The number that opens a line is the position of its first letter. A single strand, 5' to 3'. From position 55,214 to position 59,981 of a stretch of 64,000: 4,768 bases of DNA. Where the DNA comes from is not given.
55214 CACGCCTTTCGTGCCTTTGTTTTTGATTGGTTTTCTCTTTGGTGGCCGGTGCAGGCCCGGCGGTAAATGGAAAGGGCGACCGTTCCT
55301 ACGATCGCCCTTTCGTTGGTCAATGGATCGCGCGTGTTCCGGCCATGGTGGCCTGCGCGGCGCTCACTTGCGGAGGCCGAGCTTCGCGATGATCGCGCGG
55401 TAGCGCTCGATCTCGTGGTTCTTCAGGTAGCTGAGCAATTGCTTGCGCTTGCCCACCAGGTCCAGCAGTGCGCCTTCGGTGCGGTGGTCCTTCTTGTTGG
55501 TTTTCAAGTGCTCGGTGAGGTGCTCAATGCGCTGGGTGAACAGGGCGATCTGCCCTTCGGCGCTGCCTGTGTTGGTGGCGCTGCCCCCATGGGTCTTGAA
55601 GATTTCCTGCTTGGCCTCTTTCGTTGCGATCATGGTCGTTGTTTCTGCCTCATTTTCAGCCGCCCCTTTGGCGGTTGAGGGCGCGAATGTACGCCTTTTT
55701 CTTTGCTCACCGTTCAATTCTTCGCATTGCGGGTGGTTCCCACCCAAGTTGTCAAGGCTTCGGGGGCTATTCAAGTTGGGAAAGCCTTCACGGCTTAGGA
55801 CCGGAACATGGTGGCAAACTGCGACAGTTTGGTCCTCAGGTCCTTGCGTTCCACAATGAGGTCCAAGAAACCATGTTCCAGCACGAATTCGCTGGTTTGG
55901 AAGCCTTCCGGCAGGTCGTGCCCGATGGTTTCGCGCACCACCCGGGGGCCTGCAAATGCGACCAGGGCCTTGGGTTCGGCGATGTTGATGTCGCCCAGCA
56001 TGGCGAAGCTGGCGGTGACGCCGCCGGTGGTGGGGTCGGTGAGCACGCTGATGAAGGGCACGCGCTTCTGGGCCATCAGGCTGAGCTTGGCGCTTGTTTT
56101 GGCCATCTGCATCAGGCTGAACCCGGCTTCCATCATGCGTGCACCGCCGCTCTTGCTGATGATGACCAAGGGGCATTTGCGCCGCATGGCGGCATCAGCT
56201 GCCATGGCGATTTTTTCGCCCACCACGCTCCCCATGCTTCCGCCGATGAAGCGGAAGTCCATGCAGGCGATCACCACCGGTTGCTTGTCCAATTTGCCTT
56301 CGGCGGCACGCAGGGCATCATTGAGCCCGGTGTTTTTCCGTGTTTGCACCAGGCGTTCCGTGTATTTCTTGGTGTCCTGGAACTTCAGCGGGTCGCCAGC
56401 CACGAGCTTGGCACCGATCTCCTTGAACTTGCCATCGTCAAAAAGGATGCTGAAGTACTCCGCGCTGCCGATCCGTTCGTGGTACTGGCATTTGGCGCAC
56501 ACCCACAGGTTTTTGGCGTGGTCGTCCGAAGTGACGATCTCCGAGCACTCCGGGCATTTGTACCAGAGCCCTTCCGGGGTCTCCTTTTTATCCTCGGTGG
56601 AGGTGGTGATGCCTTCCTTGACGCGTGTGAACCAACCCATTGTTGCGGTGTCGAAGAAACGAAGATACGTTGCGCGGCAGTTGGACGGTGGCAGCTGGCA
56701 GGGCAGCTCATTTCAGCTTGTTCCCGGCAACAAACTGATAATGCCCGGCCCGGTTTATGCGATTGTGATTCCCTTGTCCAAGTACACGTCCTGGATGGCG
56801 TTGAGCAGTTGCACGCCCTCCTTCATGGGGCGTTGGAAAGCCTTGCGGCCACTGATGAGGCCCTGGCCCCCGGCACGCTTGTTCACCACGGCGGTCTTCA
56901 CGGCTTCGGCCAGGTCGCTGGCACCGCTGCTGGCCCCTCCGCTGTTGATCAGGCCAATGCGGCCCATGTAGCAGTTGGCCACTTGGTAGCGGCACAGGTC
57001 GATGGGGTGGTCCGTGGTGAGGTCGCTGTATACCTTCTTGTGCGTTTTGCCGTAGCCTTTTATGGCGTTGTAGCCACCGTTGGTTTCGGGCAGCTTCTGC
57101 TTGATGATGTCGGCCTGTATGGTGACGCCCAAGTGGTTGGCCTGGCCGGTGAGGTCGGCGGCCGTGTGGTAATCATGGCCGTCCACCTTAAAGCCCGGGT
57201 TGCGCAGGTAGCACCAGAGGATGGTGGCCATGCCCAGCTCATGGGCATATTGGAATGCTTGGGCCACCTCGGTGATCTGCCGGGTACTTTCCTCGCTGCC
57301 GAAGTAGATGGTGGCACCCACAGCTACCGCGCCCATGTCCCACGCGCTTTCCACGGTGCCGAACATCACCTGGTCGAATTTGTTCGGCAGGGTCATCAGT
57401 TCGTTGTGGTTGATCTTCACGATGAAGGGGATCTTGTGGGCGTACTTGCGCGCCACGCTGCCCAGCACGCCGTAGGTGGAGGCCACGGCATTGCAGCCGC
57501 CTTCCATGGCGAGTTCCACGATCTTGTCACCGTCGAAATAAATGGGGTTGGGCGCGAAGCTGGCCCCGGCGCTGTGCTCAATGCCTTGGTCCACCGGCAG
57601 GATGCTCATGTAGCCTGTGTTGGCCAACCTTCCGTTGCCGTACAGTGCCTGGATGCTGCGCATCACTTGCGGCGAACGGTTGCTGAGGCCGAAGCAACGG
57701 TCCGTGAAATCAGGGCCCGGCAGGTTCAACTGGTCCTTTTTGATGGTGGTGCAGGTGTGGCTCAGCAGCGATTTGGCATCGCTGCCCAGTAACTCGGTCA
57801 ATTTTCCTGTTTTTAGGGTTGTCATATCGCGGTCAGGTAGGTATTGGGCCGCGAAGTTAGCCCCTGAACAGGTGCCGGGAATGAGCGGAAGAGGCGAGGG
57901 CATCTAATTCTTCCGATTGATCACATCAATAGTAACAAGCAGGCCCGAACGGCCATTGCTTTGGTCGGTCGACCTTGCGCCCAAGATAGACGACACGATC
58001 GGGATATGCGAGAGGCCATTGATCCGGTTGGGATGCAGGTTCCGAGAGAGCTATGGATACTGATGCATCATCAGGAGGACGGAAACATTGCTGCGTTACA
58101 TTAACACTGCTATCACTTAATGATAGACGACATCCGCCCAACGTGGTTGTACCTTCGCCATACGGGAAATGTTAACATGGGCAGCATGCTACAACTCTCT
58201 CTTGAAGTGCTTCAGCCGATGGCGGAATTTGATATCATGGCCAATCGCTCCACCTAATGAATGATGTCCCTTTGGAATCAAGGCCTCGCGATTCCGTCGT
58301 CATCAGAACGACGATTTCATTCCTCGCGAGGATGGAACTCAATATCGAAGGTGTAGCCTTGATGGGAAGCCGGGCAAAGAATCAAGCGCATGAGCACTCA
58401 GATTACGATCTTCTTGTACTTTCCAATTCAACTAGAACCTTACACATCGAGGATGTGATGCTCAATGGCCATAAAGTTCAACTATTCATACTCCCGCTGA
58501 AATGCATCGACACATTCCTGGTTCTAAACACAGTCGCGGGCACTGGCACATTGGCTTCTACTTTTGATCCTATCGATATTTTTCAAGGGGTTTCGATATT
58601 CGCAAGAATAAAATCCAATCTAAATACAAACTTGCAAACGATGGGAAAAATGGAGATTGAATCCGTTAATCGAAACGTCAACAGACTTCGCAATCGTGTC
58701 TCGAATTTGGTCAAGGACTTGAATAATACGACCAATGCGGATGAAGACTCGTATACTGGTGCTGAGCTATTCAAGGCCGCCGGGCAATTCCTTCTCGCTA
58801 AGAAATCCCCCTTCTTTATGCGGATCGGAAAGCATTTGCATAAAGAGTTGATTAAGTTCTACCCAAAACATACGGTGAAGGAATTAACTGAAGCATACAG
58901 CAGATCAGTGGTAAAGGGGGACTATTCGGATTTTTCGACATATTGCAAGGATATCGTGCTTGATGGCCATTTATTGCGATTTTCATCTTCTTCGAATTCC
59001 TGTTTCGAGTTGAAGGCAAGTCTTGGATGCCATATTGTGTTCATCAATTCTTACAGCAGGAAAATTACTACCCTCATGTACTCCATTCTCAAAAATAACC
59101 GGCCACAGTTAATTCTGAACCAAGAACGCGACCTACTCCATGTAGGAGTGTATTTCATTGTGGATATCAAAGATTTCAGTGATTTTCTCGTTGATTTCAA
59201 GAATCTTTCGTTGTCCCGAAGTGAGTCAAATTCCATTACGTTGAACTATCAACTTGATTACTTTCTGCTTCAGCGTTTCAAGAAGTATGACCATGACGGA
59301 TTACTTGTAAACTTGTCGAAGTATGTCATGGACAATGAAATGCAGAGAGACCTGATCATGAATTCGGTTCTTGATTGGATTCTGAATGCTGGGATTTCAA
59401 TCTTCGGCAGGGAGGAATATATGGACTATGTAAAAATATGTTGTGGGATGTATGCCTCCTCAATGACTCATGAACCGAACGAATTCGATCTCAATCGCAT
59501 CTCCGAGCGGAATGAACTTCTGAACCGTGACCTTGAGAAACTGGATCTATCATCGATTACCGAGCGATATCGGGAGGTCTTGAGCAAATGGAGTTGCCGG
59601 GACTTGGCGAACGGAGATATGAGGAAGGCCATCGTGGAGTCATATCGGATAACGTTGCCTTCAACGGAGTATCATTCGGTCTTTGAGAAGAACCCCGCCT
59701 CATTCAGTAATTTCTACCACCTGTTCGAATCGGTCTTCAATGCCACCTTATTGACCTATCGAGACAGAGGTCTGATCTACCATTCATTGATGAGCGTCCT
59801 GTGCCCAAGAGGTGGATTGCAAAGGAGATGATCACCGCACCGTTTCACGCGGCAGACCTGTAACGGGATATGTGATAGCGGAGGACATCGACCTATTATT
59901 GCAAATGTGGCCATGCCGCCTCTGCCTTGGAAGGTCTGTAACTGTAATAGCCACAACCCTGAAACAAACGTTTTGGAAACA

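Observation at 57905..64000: AT-richer island with an unassigned operon: Pol-beta NTase, stand-alone C39 peptidase, 419-aa unknown, RNA ligase, Nudix::RNA-ligase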

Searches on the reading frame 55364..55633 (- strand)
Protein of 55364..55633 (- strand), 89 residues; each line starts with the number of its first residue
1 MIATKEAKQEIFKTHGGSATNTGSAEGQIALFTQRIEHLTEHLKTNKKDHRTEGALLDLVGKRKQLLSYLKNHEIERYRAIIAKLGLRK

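Call 98: find_encoding_contigs(protein=window:55364-55633:-, flank=10000, max_places=10)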
Protein window:55364-55633:- (89 aa): 22 contigs read that carry it; 10 places shown.
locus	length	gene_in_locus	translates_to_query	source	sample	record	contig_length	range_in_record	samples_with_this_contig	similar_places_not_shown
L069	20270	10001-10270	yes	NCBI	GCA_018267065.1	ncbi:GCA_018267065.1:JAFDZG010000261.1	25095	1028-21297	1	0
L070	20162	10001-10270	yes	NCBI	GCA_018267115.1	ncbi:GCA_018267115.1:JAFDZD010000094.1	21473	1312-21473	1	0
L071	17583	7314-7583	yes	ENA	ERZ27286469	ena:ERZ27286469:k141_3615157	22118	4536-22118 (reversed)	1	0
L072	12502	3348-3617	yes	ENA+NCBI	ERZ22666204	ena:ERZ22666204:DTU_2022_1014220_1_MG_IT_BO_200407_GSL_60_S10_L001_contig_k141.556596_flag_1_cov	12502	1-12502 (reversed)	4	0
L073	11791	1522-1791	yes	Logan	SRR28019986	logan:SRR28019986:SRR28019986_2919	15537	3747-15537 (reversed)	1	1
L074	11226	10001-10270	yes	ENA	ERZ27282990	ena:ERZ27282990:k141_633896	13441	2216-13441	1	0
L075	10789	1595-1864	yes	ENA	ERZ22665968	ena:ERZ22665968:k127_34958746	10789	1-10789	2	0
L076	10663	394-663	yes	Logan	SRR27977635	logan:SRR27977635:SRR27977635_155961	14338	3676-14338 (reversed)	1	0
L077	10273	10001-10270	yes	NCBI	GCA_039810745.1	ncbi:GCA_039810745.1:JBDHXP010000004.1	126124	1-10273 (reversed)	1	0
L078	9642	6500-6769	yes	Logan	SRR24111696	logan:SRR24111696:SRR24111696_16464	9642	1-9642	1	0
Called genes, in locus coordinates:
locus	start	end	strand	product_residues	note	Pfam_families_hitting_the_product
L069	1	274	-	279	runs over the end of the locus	PF00034:Cytochrom_C, PF13442:Cytochrome_CBB3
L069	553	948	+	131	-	PF07661:MORN_2 (faint)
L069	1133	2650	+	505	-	PF07690:MFS_1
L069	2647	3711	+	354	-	PF03595:SLAC1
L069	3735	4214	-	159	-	-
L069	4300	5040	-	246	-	PF22435:MRM3-like_sub_bind, PF00588:SpoU_methylase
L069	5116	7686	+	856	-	PF07244:POTRA (faint), PF01103:Omp85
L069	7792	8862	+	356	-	PF01791:DeoC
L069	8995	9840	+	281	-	PF01039:Carboxyl_trans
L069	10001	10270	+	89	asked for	PF00312:Ribosomal_S15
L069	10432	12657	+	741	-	PF01138:RNase_PH, PF03725:RNase_PH_C, PF03726:PNPase, PF01138:RNase_PH, PF00013:KH_1, PF00575:S1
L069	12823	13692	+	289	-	PF00140:Sigma70_r1_2, PF04542:Sigma70_r2, PF04539:Sigma70_r3, PF04545:Sigma70_r4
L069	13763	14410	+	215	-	PF00834:Ribul_P_3_epim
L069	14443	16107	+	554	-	PF05572:Peptidase_M43, PF20009:GEVED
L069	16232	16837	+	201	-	PF13568:OMP_b-brl_2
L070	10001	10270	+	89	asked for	PF00312:Ribosomal_S15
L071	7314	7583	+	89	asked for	PF00312:Ribosomal_S15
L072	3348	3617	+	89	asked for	PF00312:Ribosomal_S15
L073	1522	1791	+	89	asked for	PF00312:Ribosomal_S15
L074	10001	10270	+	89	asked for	PF00312:Ribosomal_S15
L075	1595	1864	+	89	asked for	PF00312:Ribosomal_S15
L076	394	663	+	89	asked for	PF00312:Ribosomal_S15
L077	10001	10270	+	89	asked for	PF00312:Ribosomal_S15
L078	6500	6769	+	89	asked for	PF00312:Ribosomal_S15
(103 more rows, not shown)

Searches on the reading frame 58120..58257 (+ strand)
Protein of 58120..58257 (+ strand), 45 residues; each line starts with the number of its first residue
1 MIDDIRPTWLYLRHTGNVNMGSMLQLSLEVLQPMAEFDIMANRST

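Call 17: search_protein_families(library=pfam, proteins=[window:58120-58257:+], max_evalue=1)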
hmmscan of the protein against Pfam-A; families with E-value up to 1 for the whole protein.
window:58120-58257:+ (45 aa): 0 families

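Call 18: search_protein_families(library=ncbifam, proteins=[window:58120-58257:+], max_evalue=1)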
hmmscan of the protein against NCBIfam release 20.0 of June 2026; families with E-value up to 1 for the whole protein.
window:58120-58257:+ (45 aa): 0 families

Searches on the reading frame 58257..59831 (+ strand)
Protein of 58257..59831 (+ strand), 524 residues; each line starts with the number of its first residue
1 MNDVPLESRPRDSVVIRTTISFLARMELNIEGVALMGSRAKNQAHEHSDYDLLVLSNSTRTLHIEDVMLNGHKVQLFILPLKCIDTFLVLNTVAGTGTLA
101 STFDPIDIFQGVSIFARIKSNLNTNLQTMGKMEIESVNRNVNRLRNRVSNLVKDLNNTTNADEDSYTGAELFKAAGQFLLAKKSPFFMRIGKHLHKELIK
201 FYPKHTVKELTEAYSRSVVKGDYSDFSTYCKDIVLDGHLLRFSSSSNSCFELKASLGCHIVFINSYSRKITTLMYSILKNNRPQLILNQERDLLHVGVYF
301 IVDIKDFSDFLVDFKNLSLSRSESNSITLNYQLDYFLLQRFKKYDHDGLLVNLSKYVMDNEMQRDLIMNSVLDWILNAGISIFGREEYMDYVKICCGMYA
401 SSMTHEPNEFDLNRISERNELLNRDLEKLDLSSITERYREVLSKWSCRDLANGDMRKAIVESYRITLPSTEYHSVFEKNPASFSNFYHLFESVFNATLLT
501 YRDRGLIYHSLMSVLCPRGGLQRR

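Call 3: search_protein_families(library=pfam, proteins=[window:58257-59831:+], max_evalue=0.1)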
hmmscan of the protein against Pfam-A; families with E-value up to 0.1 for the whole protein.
window:58257-59831:+ (524 aa): 3 families
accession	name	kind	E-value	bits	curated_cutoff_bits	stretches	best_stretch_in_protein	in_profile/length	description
PF18765.7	Polbeta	-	1.1e-06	29.1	26.9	1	24-64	7-48/93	Polymerase beta, Nucleotidyltransferase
PF01909.29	NTP_transf_2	-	9.2e-06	26.4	21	1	19-59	4-43/93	Nucleotidyltransferase domain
PF04439.18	Adenyl_transf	-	0.015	14.9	22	1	18-65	9-58/279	Streptomycin adenylyltransferase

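Call 4: search_protein_families(library=padloc, proteins=[window:58257-59831:+], max_evalue=0.1)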
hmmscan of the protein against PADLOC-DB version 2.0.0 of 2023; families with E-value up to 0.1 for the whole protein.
window:58257-59831:+ (524 aa): 8 families
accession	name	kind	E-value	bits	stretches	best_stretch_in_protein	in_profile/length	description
PDLC04907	PDC-S09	-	3.8e-05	21.8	1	20-61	15-58/114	-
PDLC04902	PDC-S09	-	8.7e-05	20.8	1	27-64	18-55/97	-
PDLC04904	PDC-S09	-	0.00014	20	1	28-62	23-57/104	-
PDLC04368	PDC-M05A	-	0.00024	19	1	22-62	99-139/201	-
PDLC04906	PDC-S09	-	0.00075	17.8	1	27-56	21-50/98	-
PDLC04903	PDC-S09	-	0.0009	17.5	1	29-59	25-55/108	-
PDLC04369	PDC-M05A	-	0.012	13.2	1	13-65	89-138/201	-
PDLC04372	PDC-M05A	-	0.026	12.8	1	23-69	69-112/167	-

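Call 5: search_protein_families(library=ncbifam, proteins=[window:58257-59831:+], max_evalue=0.1)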
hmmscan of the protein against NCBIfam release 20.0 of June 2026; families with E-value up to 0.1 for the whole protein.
window:58257-59831:+ (524 aa): 1 family
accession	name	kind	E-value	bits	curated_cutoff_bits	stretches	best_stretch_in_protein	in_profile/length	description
NF047752.1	MntA_antitoxin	equivalog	2.8e-05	24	60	1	27-59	4-36/106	type VII toxin-antitoxin system MntA family adenylyltransferase antitoxin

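Call 66: find_homologous_proteins(query=window:58257-59831:+)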
Query window:58257-59831:+ (524 aa): 9 proteins with E <= 0.001 among 8000 candidates.
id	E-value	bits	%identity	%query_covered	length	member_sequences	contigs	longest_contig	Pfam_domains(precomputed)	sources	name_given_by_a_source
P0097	0.0e+0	1116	100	95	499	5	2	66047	PF18765.8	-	-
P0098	3.5e-198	677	61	97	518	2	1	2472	PF01909.30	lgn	-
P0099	1.5e-194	665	60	96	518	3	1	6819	PF01909.30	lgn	-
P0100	1.9e-191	655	59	96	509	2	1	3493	-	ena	-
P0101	1.9e-191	655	59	96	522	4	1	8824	PF18765.8,PF01909.30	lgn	-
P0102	7.7e-175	600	54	94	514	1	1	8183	PF18765.8,PF01909.30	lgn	-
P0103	1.4e-166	573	62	79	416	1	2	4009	-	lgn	-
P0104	4.2e-135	469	44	96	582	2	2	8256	-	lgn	-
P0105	4.1e-120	420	60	59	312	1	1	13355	-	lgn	-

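Call 69: search_solved_structures(query=A6, max_evalue=1)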
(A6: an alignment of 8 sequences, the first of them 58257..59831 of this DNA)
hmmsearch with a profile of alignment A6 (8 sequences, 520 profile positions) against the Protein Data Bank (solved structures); distinct sequences matched with E-value up to 1: 6.
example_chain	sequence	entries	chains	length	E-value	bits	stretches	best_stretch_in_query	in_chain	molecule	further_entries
2rff_A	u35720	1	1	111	0.12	14.3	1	21-69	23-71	Putative nucleotidyltransferase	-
8xeh_E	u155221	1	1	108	0.13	14.1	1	30-84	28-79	MNT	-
9xbd_E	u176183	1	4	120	0.15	14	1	29-62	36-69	Nucleotidyltransferase domain-containing protein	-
9dbh_A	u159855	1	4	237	0.18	13.7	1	30-61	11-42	HalB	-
9dbj_A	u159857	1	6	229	0.2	13.5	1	30-61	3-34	HalB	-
8xeo_A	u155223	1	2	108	0.24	13.3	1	30-84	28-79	MNT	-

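Call 75: predict_structure(alignment_id=A6)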
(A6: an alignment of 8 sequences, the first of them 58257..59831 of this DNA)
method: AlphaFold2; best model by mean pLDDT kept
length: 524 residues; sequences in the alignment: 8
mean_pLDDT: 62.4   pTM: 0.47
mean pLDDT of the five models: 62.4, 55.8, 53.3, 50.2, 49.8
residues with pLDDT >= 90: 0; 70-90: 201; 50-70: 209; < 50: 114
segments of 3 or more residues with pLDDT < 50: 1-8, 88-98, 187-194, 236-252, 290-293, 405-419, 446-483, 518-524
pLDDT, mean of each block of 10 residues (from residue 1): 40 78 82 74 62 77 65 77 54 42 68 77 62 65 78 79 71 71 55 53 69 78 71 51 34 58 72 85 69 61 78 80 71 57 54 62 55 64 69 76 46 42 52 56 46 38 36 42 55 62 74 63 31
secondary structure, 60 per line:
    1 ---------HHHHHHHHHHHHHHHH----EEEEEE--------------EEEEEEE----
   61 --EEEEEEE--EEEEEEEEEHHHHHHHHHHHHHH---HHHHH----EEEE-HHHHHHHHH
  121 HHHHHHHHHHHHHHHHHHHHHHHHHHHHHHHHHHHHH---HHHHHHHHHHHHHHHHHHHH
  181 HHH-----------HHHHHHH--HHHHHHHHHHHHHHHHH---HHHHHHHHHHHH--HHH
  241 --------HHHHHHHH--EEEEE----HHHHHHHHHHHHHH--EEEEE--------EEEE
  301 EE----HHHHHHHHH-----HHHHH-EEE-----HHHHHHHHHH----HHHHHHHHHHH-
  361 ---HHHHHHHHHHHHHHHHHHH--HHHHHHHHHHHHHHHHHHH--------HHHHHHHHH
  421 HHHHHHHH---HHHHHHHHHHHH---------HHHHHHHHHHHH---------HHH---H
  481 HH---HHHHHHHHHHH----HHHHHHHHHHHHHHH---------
elements in order: H10-25 E30-35 E50-56 E63-69 E72-80 H81-94 H98-102 E107-110 H112-157 H161-183 H195-201 H204-220 H224-235 H249-256 E259-263 H268-281 E284-288 E297-302 H307-315 H321-325 E327-329 H335-344 H349-359 H364-382 H385-403 H412-428 H432-443 H453-464 H486-496 H501-515

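Call 79: search_protein_families(library=phrogs, proteins=[window:58257-59831:+], max_evalue=0.01)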
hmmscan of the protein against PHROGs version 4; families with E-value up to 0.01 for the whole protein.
window:58257-59831:+ (524 aa): 1 family
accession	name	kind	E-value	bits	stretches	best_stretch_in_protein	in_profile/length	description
phrog_24076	-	unknown function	0.00037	21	1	30-66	3-39/229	-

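Call 80: fold_search(model_id=the predicted structure, library=pdb)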
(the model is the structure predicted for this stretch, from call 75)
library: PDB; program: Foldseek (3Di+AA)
matches with E <= 10: 489; with E <= 0.001: 16
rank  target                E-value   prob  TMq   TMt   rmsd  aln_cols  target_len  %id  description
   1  3c18_A                5.7e-06  1.00  0.20  0.33  20.1       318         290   12  Crystal structure of nucleotidyltransferase-like protein (ZP_00538802.1) from Exiguobacterium sibiricum 255-15 at 1.90 (released 2008-02-12)
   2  6p06_A                1.8e-05  1.00  0.19  0.34  16.8       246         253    7  Ternary structure of the E52D mutant of ANT-4 with Neomycin and AMPCPP (released 2020-01-29)
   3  3c18_B                2.0e-05  1.00  0.19  0.31  20.4       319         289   12  Crystal structure of nucleotidyltransferase-like protein (ZP_00538802.1) from Exiguobacterium sibiricum 255-15 at 1.90 (released 2008-02-12)
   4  6nmk_A                2.9e-05  1.00  0.18  0.35  14.9       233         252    8  Binary complex structure of the T130K mutant of ANT-4'' with Neomycin (released 2020-01-15)
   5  6nmk_B                4.6e-05  1.00  0.18  0.34  18.8       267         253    7  Binary complex structure of the T130K mutant of ANT-4'' with Neomycin (released 2020-01-15)
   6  1kny_A                6.3e-05  1.00  0.19  0.35  17.3       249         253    7  KANAMYCIN NUCLEOTIDYLTRANSFERASE (released 1996-08-17)
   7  6un8_B                6.6e-05  1.00  0.19  0.35  16.6       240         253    9  Wild type ANT bound to neomycin (released 2020-05-06)
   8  6un8_A                8.6e-05  1.00  0.19  0.35  15.2       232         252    7  Wild type ANT bound to neomycin (released 2020-05-06)
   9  6p01_A                1.4e-04  1.00  0.19  0.35  15.3       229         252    9  Apo structure of the E52D mutant of ANT-4 (released 2020-01-29)
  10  9dbj_B                1.6e-04  1.00  0.14  0.31  20.5       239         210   15  Structure of Hailong HalB R164A mutant with non-hydrolyzable dATP (released 2025-05-07)
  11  1kan_A                3.5e-04  1.00  0.19  0.36  16.3       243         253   10  MOLECULAR STRUCTURE OF KANAMYCIN NUCLEOTIDYLTRANSFERASE DETERMINED TO 3.0-ANGSTROMS RESOLUTION (released 1994-08-31)
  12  9dbj_F                3.8e-04  1.00  0.14  0.31  17.0       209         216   17  Structure of Hailong HalB R164A mutant with non-hydrolyzable dATP (released 2025-05-07)
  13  9dbj_C                4.0e-04  1.00  0.14  0.31  17.3       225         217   15  Structure of Hailong HalB R164A mutant with non-hydrolyzable dATP (released 2025-05-07)
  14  9dbj_A                5.8e-04  1.00  0.14  0.31  20.6       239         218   17  Structure of Hailong HalB R164A mutant with non-hydrolyzable dATP (released 2025-05-07)
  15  9dbj_D                6.0e-04  1.00  0.13  0.29  17.7       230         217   15  Structure of Hailong HalB R164A mutant with non-hydrolyzable dATP (released 2025-05-07)
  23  7ae9_G                1.4e-01  0.90  0.14  0.36   8.0       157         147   15  Crystal structure of mono-AMPylated HEPN(R46E) toxin in complex with MNT antitoxin (released 2020-12-30)
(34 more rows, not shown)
